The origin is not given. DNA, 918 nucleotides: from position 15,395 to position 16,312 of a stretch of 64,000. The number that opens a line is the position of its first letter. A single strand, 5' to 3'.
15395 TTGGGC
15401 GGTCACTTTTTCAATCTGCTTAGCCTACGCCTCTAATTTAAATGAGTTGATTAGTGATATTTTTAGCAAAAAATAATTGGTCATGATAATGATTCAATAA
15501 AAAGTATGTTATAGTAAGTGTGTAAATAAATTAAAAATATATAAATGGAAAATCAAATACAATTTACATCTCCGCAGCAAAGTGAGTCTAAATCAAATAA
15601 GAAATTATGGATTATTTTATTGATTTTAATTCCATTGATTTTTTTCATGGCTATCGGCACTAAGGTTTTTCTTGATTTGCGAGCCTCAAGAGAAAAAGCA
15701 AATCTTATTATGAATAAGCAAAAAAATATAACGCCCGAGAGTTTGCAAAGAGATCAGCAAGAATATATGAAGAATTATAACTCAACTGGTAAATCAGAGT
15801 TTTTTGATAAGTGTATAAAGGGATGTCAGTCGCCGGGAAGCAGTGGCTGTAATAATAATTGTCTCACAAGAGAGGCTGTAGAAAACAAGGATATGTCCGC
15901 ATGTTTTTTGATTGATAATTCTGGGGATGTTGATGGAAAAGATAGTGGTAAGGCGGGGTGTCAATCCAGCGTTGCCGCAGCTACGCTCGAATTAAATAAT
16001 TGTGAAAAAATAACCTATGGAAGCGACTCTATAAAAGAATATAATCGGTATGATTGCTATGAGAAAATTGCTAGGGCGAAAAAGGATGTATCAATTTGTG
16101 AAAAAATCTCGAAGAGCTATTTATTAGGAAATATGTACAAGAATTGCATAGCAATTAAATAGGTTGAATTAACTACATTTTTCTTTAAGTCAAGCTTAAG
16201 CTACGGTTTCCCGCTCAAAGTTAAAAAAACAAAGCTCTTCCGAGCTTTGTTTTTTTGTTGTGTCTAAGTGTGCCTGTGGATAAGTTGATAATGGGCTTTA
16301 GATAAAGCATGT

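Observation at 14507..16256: tRNA-Gly 3'-end direct repeats bracketing a 1.6-kb two-gene insertion (integrase-less island remnant?)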

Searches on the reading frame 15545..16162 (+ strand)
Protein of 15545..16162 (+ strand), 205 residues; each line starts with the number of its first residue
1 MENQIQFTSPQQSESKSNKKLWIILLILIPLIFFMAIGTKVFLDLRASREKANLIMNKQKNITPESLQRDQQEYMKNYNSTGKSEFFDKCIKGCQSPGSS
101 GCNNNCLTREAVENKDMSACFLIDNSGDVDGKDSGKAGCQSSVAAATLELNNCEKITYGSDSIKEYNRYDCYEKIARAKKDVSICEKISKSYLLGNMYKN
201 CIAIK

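Call 7: search_protein_families(library=pfam, proteins=[window:15545-16162:+], max_evalue=0.1)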
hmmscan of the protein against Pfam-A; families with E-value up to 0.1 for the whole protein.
window:15545-16162:+ (205 aa): 1 family
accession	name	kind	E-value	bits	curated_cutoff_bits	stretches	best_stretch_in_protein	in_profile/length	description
PF25630.1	Phycodna_minor_capsid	-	0.025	15.3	27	1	22-106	10-92/96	Phycodnaviridae minor capsid protein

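Call 11: find_encoding_contigs(protein=window:15545-16162:+, flank=10000, max_places=10)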
Protein window:15545-16162:+ (205 aa): 13 contigs read that carry it; 8 places shown.
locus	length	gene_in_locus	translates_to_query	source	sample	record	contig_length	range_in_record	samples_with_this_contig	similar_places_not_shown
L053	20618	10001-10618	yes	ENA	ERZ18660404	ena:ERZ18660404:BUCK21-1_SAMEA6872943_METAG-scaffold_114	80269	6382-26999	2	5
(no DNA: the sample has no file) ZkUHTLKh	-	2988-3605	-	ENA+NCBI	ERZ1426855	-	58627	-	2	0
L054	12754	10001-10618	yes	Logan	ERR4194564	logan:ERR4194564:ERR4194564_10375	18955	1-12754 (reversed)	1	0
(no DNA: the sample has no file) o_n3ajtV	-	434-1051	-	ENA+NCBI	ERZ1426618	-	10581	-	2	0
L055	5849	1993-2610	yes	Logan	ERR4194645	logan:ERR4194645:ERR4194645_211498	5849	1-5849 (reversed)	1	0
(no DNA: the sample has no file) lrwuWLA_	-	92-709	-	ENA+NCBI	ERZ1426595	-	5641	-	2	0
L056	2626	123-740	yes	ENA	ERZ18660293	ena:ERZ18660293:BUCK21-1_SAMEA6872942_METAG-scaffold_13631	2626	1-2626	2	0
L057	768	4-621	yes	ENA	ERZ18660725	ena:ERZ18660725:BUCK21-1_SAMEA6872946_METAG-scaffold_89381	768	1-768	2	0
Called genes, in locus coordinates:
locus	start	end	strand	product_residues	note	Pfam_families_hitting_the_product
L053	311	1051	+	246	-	PF01978:TrmB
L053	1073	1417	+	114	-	-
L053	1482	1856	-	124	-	-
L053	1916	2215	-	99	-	-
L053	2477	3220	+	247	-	PF01978:TrmB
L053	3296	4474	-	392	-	PF05496:RuvB_N, PF13191:AAA_16 (faint), PF00004:AAA, PF07728:AAA_5 (weak), PF13173:AAA_14, PF16193:AAA_assoc_2, PF12002:MgsA_C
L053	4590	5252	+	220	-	-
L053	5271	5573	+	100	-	-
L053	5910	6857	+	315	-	PF01479:S4 (weak), PF00849:PseudoU_synth_2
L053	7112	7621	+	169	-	PF01245:Ribosomal_L19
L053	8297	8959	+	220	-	PF13384:HTH_23 (weak), PF13936:HTH_38 (weak)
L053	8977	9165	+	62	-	-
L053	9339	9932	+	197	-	-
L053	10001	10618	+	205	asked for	-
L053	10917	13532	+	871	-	PF03477:ATP-cone, PF00317:Ribonuc_red_lgN, PF02867:Ribonuc_red_lgC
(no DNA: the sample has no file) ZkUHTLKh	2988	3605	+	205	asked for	-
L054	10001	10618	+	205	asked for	-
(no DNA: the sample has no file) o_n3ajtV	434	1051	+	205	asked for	-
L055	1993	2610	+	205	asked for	-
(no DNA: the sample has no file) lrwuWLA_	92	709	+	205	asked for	-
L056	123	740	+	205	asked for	-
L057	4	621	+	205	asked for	-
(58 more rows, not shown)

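Call 25: find_homologous_proteins(query=window:15545-16162:+, max_evalue=0.001)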
Query window:15545-16162:+ (205 aa): 2 proteins with E <= 0.001 among 144 candidates.
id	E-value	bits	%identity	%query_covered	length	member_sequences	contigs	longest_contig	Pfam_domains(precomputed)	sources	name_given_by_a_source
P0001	4.5e-131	452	100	100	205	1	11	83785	-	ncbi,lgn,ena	-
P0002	9.6e-80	285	65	100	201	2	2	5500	-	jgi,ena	-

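Call 27: find_encoding_contigs(protein=P0002, flank=10000, max_places=10)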
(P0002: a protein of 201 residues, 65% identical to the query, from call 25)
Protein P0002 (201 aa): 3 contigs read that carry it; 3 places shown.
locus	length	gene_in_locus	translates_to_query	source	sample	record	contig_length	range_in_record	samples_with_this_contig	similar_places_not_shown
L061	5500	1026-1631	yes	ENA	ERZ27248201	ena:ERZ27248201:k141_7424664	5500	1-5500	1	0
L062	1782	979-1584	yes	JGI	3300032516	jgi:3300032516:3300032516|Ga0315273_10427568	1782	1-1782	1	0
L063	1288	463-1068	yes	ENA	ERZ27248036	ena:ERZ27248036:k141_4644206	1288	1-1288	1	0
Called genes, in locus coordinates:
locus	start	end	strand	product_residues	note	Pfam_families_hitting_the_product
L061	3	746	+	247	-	?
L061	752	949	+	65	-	-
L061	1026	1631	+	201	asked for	-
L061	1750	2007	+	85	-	PF01381:HTH_3 (weak)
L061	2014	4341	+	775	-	PF00664:ABC_membrane (weak), PF00005:ABC_tran, PF13304:AAA_21 (faint)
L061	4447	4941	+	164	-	PF20603:Bact_hydrolase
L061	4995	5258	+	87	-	PF11731:Cdd1, PF14520:HHH_5 (weak)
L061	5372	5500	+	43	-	?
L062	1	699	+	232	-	?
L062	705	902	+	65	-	-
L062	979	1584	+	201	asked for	-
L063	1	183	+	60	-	?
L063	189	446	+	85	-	-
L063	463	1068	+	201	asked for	-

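Call 57: search_protein_families(library=phrogs, proteins=[window:15545-16162:+], max_evalue=0.01)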
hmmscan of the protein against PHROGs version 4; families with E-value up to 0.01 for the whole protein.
window:15545-16162:+ (205 aa): 0 families
